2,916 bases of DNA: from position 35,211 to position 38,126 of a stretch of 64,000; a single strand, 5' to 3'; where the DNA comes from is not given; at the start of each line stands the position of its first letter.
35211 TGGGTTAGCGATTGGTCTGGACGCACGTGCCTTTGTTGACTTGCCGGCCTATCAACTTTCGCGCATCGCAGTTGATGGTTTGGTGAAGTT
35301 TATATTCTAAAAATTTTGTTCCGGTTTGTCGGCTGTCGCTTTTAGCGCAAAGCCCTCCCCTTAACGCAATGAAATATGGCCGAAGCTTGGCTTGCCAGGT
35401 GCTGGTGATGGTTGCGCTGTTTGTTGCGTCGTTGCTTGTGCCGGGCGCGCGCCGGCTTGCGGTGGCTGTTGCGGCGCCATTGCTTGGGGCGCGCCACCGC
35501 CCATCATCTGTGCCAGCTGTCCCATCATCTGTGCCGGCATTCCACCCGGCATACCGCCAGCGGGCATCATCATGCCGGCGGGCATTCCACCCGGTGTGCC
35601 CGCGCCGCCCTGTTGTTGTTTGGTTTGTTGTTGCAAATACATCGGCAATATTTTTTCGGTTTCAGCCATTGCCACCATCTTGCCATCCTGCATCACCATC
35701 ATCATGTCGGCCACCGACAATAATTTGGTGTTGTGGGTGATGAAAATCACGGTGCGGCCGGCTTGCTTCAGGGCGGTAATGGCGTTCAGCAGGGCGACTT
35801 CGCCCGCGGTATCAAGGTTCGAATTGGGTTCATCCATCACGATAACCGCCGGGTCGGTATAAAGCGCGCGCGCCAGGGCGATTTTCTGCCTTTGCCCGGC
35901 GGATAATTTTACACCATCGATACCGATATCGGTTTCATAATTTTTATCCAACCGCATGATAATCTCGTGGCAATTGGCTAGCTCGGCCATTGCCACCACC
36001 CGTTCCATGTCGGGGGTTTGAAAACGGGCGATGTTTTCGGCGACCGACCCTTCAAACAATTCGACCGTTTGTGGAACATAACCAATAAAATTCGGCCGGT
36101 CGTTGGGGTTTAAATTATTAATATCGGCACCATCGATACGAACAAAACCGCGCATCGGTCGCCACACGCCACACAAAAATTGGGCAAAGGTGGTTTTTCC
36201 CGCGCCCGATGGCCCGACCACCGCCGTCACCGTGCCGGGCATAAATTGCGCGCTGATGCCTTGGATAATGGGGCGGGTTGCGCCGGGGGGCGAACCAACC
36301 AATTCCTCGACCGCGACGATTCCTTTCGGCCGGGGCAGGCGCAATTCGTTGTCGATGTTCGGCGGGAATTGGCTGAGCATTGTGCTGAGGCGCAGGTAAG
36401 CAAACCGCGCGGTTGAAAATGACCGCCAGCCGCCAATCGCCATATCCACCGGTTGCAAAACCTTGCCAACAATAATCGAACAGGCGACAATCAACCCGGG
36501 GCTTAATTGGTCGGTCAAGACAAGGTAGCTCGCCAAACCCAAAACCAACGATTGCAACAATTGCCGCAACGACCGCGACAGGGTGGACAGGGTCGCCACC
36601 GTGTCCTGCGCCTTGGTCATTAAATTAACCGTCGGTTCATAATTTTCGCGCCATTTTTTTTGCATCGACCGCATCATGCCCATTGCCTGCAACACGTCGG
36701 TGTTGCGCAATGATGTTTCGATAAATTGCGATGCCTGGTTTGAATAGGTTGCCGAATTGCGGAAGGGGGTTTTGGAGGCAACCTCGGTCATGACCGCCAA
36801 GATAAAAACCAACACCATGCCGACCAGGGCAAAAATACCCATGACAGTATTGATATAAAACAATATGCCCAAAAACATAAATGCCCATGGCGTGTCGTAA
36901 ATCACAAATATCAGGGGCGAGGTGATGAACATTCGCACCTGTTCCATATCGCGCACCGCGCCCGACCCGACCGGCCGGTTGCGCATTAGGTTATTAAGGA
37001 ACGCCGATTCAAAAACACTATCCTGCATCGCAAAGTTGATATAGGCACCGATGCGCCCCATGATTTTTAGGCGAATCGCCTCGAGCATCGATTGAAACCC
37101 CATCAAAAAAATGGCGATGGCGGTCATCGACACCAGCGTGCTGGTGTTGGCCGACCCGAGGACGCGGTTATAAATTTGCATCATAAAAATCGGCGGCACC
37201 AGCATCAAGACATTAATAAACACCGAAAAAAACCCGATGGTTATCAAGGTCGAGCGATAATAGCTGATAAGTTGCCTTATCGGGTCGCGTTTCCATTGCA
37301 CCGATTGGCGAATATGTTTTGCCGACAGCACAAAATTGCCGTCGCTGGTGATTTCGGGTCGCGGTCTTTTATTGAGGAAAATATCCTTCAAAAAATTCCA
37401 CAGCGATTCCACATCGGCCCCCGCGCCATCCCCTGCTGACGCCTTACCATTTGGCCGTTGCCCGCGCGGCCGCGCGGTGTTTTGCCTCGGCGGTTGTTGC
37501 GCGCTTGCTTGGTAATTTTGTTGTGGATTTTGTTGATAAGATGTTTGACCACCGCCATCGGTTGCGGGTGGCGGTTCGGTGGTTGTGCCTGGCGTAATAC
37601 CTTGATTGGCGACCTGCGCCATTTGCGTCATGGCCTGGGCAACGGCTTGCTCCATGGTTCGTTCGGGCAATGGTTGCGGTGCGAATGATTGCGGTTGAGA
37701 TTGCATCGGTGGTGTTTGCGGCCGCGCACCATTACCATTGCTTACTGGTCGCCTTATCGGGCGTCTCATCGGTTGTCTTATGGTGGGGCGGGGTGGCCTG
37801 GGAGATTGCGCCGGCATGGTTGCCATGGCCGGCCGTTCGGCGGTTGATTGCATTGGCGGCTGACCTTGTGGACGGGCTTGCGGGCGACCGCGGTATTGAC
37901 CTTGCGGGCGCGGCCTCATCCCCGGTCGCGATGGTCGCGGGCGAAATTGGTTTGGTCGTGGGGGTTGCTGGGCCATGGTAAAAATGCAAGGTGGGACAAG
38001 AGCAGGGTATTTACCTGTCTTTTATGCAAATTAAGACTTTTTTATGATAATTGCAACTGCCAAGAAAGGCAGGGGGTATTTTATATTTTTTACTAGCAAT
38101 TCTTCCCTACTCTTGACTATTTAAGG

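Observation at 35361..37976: Type I secretion ABC exporter with about 200-aa N-terminal and about 100-aa C-terminal low-complexity (P/Q/G/M-rich) extensions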

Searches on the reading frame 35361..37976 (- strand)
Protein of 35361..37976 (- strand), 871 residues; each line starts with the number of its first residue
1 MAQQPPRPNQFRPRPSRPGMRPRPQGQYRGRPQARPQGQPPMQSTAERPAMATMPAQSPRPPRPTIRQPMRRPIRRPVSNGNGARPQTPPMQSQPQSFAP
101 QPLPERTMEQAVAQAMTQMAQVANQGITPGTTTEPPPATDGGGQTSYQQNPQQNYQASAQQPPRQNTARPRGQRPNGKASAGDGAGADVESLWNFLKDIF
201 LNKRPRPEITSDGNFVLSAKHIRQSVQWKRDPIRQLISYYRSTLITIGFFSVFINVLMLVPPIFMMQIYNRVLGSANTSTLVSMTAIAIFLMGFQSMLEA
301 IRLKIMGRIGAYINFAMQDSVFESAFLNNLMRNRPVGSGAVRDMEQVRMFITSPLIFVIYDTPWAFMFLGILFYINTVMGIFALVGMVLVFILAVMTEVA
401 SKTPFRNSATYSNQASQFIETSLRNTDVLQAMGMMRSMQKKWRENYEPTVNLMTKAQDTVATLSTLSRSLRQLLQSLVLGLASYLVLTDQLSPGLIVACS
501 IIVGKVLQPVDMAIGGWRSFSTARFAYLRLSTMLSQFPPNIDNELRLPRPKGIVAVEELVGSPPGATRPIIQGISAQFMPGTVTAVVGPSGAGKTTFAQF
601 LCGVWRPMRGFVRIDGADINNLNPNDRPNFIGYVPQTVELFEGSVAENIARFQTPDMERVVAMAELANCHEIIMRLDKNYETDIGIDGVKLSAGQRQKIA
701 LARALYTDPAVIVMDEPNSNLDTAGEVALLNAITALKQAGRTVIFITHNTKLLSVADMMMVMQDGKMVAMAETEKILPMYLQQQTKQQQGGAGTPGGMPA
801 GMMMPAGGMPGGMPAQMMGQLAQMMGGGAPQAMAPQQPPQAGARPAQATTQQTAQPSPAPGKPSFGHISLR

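Call 3: search_protein_families(library=pfam, proteins=[window:35361-37976:-], max_evalue=0.01)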
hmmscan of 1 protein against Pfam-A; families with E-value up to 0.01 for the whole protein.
window:35361-37976:- (871 aa): 7 families
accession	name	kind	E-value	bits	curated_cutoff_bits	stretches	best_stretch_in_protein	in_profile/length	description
PF00005.33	ABC_tran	-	6.9e-26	91.9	25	1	572-718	2-136/137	ABC transporter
PF00664.28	ABC_membrane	-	6.3e-16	59.3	28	1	244-504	1-268/274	ABC transporter transmembrane region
PF13304.12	AAA_21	-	2.6e-08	34.7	27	1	690-754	237-304/304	AAA domain, putative AbiEii toxin, Type IV TA system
PF02463.25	SMC_N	-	0.00056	19.8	40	0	684-762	130-211/220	RecF/RecN/SMC N terminal domain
PF06414.18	Zeta_toxin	-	0.0042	17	22.3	0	585-625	20-60/199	Zeta toxin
PF00004.35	AAA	-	0.006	17.5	21.2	0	586-652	3-38/131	ATPase family associated with various cellular activities (AAA)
PF20364.3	DUF6659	-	0.0095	16.5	27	0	637-723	31-110/131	Family of unknown function (DUF6659)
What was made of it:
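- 35361..37976 (-): Complete gene, 871 codons plus stop: PrtD-type T1SS ABC exporter with disordered N- and C-terminal tails. Pfam ABC_membrane and ABC_tran (call 3).
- On PrtD subfamily of T1SS permease/ATPases (TIGR01842): Pfam ABC_membrane aa 244-504 and ABC_tran aa 572-718 (call 3).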

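Call 4: search_protein_families(library=ncbifam, proteins=[window:35361-37976:-], max_evalue=0.01)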
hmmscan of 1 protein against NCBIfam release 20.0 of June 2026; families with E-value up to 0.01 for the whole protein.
window:35361-37976:- (871 aa): 191 families (the best 25 are shown)
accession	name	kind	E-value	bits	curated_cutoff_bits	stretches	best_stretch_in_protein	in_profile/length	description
TIGR01842.1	type_I_sec_PrtD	subfamily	8.9e-187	621.9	510.15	1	238-777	2-541/544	type I secretion system permease/ATPase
TIGR03375.1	type_I_sec_LssB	subfamily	2.8e-101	339.9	693.1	1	224-778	135-690/696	type I secretion system permease/ATPase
TIGR01846.1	type_I_sec_HlyB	subfamily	6.8e-78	262.6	725.55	1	236-777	133-679/694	type I secretion system permease/ATPase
TIGR03796.1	NHLM_micro_ABC1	equivalog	1.7e-61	208.4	853.3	1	237-775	149-697/710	NHLP family bacteriocin export ABC transporter peptidase/permease/ATPase subunit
TIGR02203.1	MsbA_lipidA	equivalog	5e-56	190.4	602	1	264-771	36-550/572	lipid A export permease/ATP-binding protein MsbA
TIGR02204.1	MsbA_rel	hypoth_equivalog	3e-55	188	780.4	1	234-776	10-561/576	ABC transporter, permease/ATP-binding protein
TIGR00958.1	3a01208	subfamily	2.8e-54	184.6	874.6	1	223-774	139-698/711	antigen peptide transporter 2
TIGR02857.1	CydD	equivalog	2.1e-51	175.5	435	1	242-762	3-529/529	thiol reductant ABC exporter subunit CydD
TIGR03797.1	NHLM_micro_ABC2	equivalog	2.1e-51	175.3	709.4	1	230-775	124-670/686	NHLP bacteriocin export ABC transporter permease/ATPase subunit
TIGR02868.1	CydC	equivalog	1.7e-49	168.8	329.05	1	369-749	145-529/530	thiol reductant ABC exporter subunit CydC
TIGR01193.1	bacteriocin_ABC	subfamily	2e-49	168.7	523.85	1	241-777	155-696/708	peptide cleavage/export ABC transporter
NF008381.0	PRK11176.1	equivalog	1.5e-45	155.7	867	1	235-777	18-566/582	lipid A ABC transporter ATP-binding protein/permease MsbA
NF045513.1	HepA_fam_ABC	equivalog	4.3e-45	154.2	725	1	345-772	170-591/610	heterocyst formation ABC transporter subunit HepA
NF052233.1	CphA_assoc_ABC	equivalog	1.1e-44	152.9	880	1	247-777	188-730/766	cyanophycin metabolism-associated ABC transporter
NF010178.0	PRK13657.1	equivalog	1.5e-43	149.2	733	1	368-772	147-552/588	glucan ABC transporter ATP-binding protein/ permease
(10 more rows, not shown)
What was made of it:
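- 35361..37976 (-): TIGR01842 621.9 bits against a cutoff of 510.15 (call 4).
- On PrtD subfamily of T1SS permease/ATPases (TIGR01842): 621.9 bits against a cutoff of 510.15, aa 238-777 on model positions 2-541 of 544 (call 4).
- On HlyB / LssB class (CLD-bearing T1SS ABC): The matches start at model position ~133-135, after the CLD (call 4).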

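Call 8: find_homologous_proteins(query=window:35361-37976:-, max_evalue=1e-20)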
Query window:35361-37976:- (871 aa): 84 proteins with E <= 1e-20 among 8000 candidates.
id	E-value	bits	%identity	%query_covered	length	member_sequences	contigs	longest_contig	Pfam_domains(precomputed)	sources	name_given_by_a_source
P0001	0.0e+0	1735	100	90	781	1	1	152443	PF00005.34,PF13304.13,PF00664.29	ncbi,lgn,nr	ncbi:MAG: type I secretion system permease/ATPase [Hydrotalea sp.]|nr:type I secretion system permea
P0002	0.0e+0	1180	78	78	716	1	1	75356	PF00005.34,PF13304.13,PF00664.29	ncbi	ncbi:MAG: type I secretion system permease/ATPase [Alphaproteobacteria bacterium]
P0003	2.0e-141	492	41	64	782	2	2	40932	PF00005.34,PF02463.26,PF00664.29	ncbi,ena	-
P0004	4.0e-140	487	41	64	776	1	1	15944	PF00005.34,PF02463.26,PF00664.29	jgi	jgi:PrtD family type I secretion system ABC transporter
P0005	3.1e-137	478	41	63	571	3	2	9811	PF00005.34,PF02463.26,PF13304.13,PF00664.29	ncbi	ncbi:MAG: type I secretion system permease/ATPase [Halothiobacillaceae bacterium]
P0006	2.3e-134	468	40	66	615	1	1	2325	PF00005.34,PF13304.13,PF00664.29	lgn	-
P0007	4.4e-132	461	43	61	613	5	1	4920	PF00005.34,PF13304.13,PF00664.29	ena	-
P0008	5.9e-132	460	41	62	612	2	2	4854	PF00005.34,PF13304.13,PF00664.29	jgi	jgi:PrtD family type I secretion system ABC transporter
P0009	8.3e-131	456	43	59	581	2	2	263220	PF00005.34,PF13304.13,PF00664.29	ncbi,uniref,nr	ncbi:type I secretion system permease/ATPase [Quisquiliibacterium transsilvanicum]|uniref:ATP-bindin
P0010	1.6e-130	456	38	64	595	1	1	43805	PF00005.34,PF02463.26,PF00664.29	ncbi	-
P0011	7.5e-130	453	41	58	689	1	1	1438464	PF00005.34,PF00664.29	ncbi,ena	-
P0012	2.5e-126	442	39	64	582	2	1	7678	PF00005.34,PF00664.29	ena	-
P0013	4.4e-123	431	39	61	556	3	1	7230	PF00005.34,PF00664.29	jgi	jgi:PrtD family type I secretion system ABC transporter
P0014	5.9e-122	427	39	62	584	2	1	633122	PF00005.34,PF02463.26,PF13304.13,PF00664.29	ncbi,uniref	ncbi:type I secretion system permease/ATPase [Pseudomonas sp. NPDC007930]|uniref:type I secretion sy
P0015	1.0e-117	413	37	63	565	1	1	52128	PF00005.34,PF13304.13,PF00664.29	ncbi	ncbi:type I secretion system permease/ATPase, partial [Pseudomonas sp. GW531-E2]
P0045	1.5e-38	151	25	64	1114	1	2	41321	PF00005.34,PF03412.22,PF02463.26,PF00027.36,PF00664.29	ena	-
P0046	2.7e-38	150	25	71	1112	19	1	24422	PF00005.34,PF03412.22,PF02463.26,PF00027.36,PF00664.29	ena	-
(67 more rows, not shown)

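Call 10: find_encoding_contigs(protein=P0002, flank=10000, max_places=4)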
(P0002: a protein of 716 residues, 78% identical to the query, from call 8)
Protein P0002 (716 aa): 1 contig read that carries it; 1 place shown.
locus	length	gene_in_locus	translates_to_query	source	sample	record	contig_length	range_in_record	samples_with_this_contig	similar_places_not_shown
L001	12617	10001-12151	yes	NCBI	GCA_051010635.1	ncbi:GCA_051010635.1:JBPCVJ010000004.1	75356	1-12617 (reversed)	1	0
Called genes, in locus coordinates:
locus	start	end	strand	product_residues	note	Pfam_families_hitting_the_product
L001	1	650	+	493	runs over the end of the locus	PF02934:GatB_N, PF02637:GatB_Yqey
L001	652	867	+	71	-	-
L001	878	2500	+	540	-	PF01921:tRNA-synt_1f, PF19269:Anticodon_2 (weak)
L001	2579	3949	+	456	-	PF00120:Gln-synt_C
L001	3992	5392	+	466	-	PF00202:Aminotran_3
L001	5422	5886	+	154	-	PF01127:Sdh_cyt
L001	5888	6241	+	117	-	PF01127:Sdh_cyt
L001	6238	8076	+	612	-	PF00890:FAD_binding_2, PF02910:Succ_DH_flav_C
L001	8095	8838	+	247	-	-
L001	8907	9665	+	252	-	PF13085:Fer2_3, PF13237:Fer4_10, PF12838:Fer4_7 (weak), PF13183:Fer4_8, PF13534:Fer4_17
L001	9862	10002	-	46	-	-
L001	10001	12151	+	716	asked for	PF00664:ABC_membrane, PF00005:ABC_tran, PF13304:AAA_21 (faint)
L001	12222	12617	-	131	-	?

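Call 11: find_encoding_contigs(protein=P0003, flank=8000, max_places=3)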
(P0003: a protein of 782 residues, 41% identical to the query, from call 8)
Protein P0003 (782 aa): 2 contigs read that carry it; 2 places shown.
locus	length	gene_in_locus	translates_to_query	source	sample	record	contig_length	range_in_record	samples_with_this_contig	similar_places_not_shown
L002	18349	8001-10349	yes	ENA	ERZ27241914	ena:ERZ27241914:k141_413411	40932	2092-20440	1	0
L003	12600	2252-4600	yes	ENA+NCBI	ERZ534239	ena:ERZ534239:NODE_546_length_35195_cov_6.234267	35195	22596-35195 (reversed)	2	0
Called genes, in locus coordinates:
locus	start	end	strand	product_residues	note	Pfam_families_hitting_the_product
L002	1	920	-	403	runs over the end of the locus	PF01571:GCV_T, PF08669:GCV_T_C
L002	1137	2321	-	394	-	PF00070:Pyr_redox (faint), PF01266:DAO (faint), PF07992:Pyr_redox_2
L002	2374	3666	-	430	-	PF04932:Wzy_C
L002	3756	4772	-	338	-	PF11376:DUF3179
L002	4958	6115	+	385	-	PF01370:Epimerase, PF16363:GDP_Man_Dehyd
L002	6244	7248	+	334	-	PF01370:Epimerase, PF02719:Polysacc_synt_2, PF03435:Sacchrp_dh_NADP (weak), PF04321:RmlD_sub_bind, PF01073:3Beta_HSD, PF07993:NAD_binding_4 (faint), PF13460:NAD_binding_10, PF16363:GDP_Man_Dehyd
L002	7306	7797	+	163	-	PF04390:LptE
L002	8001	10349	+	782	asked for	PF00664:ABC_membrane, PF00005:ABC_tran, PF02463:SMC_N (faint)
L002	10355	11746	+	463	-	PF25919:BSH_CusB (faint), PF25917:BSH_RND (weak), PF25994:HH_AprE, PF27241:CLIP1 (faint), PF26002:Beta-barrel_AprE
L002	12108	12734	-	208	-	-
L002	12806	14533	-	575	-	PF13667:ThiC-associated, PF01964:ThiC_Rad_SAM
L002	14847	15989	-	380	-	-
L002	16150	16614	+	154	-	PF05425:CopD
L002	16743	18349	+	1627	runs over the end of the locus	PF21075:GDH_ACT1, PF21073:GDH_HM1, PF21076:GDH_ACT2, PF21079:GDH_HM2, PF21077:GDH_ACT3, PF21078:GDH_HM3, PF05088:Bac_GDH_CD, PF21074:GDH_C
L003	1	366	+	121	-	?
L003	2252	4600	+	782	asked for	PF00664:ABC_membrane, PF00005:ABC_tran, PF02463:SMC_N (faint)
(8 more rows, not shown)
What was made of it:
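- Closest known: Other PrtD-family proteins with low-complexity tails. Same: They are PrtD-type cores, with an adjacent AprE-type MFP where context was read (P0003, call 11), that carry long low-complexity C-terminal tails.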

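Call 27: find_related_loci(query=A1, collection=genome_contigs, flank=3000)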
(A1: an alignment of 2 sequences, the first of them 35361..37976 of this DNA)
Query A1 (871 aa) in genome_contigs; peptide patterns used: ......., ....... (x = any residue, [..] = any of these).
126 stretches matched a pattern; 11 encode a relative of the query (tblastn E <= 1e-3); 11 distinct loci.
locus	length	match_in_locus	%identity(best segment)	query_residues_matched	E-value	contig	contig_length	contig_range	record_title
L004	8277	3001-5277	75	13-786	0e+0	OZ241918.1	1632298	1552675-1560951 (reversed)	MAG: Alphaproteobacteria bacterium isolate c7ebe426-2153-4c85-b078-b4d09ac0942d genome assembly, chromosome: 1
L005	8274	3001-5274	75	13-786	0e+0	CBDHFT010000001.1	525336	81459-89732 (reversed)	MAG: Alphaproteobacteria bacterium isolate 80a07e34-7aa6-4b43-93f2-10e3ce3875ad genome assembly, contig: contig_1, whole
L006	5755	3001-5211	72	31-812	0e+0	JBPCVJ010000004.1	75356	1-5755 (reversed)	MAG: Alphaproteobacteria bacterium isolate MAG_seacave_127 S1Ck127_7438725, whole genome shotgun sequence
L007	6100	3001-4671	37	231-787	1e-112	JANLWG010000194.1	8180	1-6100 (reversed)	MAG: Hyphomicrobiales bacterium isolate OTE_20_metabat_53 OTE_20_k141_2648090, whole genome shotgun sequence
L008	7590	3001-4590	36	249-777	3e-99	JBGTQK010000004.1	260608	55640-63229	MAG: Cellvibrionales bacterium isolate WDNA11_bin.11.orig NODE_10_length_260608_cov_2.538227, whole genome shotgun seque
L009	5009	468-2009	35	262-779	7e-96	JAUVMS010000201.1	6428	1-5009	MAG: Hyphomicrobiales bacterium isolate CSMAG_590 CSMAG_590_k141_700315_length_6428_cov_9.9728, whole genome shotgun seq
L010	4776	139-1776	34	241-793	2e-95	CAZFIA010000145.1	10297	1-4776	MAG TPA_asm: uncultured Pseudomonadales bacterium isolate SRP114822_co3_70 genome assembly, contig: NODE_1045_length_102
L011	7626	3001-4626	33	232-777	2e-89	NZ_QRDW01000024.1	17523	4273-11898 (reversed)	Aestuariispira insulae strain CECT 8488 Ga0244593_124, whole genome shotgun sequence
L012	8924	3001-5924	30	569-791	9e-19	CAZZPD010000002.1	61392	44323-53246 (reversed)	MAG TPA_asm: uncultured Candidatus Izemoplasmatales bacterium isolate binchicken_co42_464 genome assembly, contig: NODE_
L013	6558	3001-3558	28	566-754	1e-13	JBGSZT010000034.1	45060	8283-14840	MAG: Synechocystis sp. isolate JTS-AC55 k141_1971029, whole genome shotgun sequence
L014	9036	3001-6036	31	561-768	9e-14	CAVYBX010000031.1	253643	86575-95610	MAG: uncultured Bacilli bacterium isolate MFD08669.bin.2.108 genome assembly, contig: contig_82515, whole genome shotgun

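Call 48: find_related_loci(query=A2, collection=metagenome_contigs, flank=3000)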
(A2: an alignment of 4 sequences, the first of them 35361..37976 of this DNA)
Query A2 (871 aa) in metagenome_contigs; peptide patterns used: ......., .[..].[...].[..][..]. (x = any residue, [..] = any of these).
600 stretches matched a pattern (row limit reached: there are more); 68 encode a relative of the query (tblastn E <= 1e-3); 68 distinct loci.
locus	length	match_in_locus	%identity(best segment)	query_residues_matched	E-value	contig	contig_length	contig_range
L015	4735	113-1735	34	229-767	1e-90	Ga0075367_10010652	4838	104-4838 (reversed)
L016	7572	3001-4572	34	244-767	3e-82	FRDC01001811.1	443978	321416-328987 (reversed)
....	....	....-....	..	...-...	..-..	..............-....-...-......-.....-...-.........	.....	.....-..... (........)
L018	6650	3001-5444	24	369-788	6e-29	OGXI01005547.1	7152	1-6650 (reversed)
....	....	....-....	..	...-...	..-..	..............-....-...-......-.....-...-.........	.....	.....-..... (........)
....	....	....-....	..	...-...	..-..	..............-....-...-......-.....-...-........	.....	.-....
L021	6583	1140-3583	24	369-788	7e-29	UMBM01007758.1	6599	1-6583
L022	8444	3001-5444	24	369-788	9e-29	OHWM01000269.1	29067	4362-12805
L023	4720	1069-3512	24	369-788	5e-29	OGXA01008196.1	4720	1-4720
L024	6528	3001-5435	24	369-788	8e-29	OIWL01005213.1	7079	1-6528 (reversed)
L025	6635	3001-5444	24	369-788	6e-29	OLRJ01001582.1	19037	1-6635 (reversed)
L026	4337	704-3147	24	369-788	6e-29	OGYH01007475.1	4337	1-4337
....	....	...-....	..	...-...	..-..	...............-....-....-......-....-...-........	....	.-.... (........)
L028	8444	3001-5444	24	369-788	1e-28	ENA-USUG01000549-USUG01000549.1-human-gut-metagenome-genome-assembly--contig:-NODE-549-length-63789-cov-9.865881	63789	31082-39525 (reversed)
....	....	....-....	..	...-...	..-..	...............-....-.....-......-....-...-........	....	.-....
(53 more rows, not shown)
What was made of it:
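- Tried and rejected: The metagenome_contigs scan returned nothing above 34% identity (call 48).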

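Call 54: predict_structure(alignment_id=A3)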
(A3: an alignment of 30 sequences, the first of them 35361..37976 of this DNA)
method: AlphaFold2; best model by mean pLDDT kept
length: 871 residues; sequences in the alignment: 30
mean_pLDDT: 71.3   pTM: 0.63
mean pLDDT of the five models: 71.3, 68.7, 68.1, 66.7, 66.2
residues with pLDDT >= 90: 247; 70-90: 302; 50-70: 63; < 50: 259
segments of 3 or more residues with pLDDT < 50: 1-3, 5-39, 41-109, 119-187, 202-209, 214-216, 796-814, 824-871
pLDDT, mean of each block of 10 residues (from residue 1): 43 41 38 39 36 36 38 35 35 33 40 53 37 33 31 35 35 34 48 57 47 53 58 82 86 87 84 81 80 84 85 85 88 77 89 87 92 94 92 82 78 85 88 90 85 78 79 87 89 88 89 84 90 83 66 94 92 96 95 95 94 92 88 92 94 94 95 95 90 93 95 89 89 94 94 95 96 94 85 51 39 47 44 39 37 37 38 33
secondary structure, 60 per line:
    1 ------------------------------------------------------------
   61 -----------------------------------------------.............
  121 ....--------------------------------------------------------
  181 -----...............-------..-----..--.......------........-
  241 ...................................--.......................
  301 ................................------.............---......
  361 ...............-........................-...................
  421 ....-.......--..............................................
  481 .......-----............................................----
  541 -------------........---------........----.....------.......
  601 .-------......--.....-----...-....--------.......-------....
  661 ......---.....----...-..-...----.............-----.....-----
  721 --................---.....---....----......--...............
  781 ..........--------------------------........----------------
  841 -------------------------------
elements in order (helices of 4 or more, strands of 3 or more residues): H108-124 H186-200 H219-225 H232-239 H241-275 H278-332 H339-351 H355-375 H377-400 H402-424 H426-432 H435-487 H493-536 E554-561 E571-578 E583-587 H594-601 E609-614 E631-634 H645-649 H657-666 H670-674 H693-705 E711-715 H723-738 E742-746 H750-753 E758-763 E766-772 H773-790 H817-824
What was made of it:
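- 37659..37976 (-): aa 1-106: polycationic P/R/Q-rich disordered arm; conserved start M-[A/D]-x-x-PP. pLDDT below 50 (call 54).
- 37605..37658 (-): aa 107-124: short helical island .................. inside the disordered arm. Helix 108-124 in the AF2 model at low confidence (mean pLDDT about 53 over aa 111-120) (call 54).
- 37284..37421 (-): aa 186-231: conserved juxtamembrane segment (amphipathic helix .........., K-x-P-x-P-E, hairpin, short helix). The part up to about aa 213 is absent from canonical PrtD. AF2 helices 186-200 and 219-225 (call 54).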
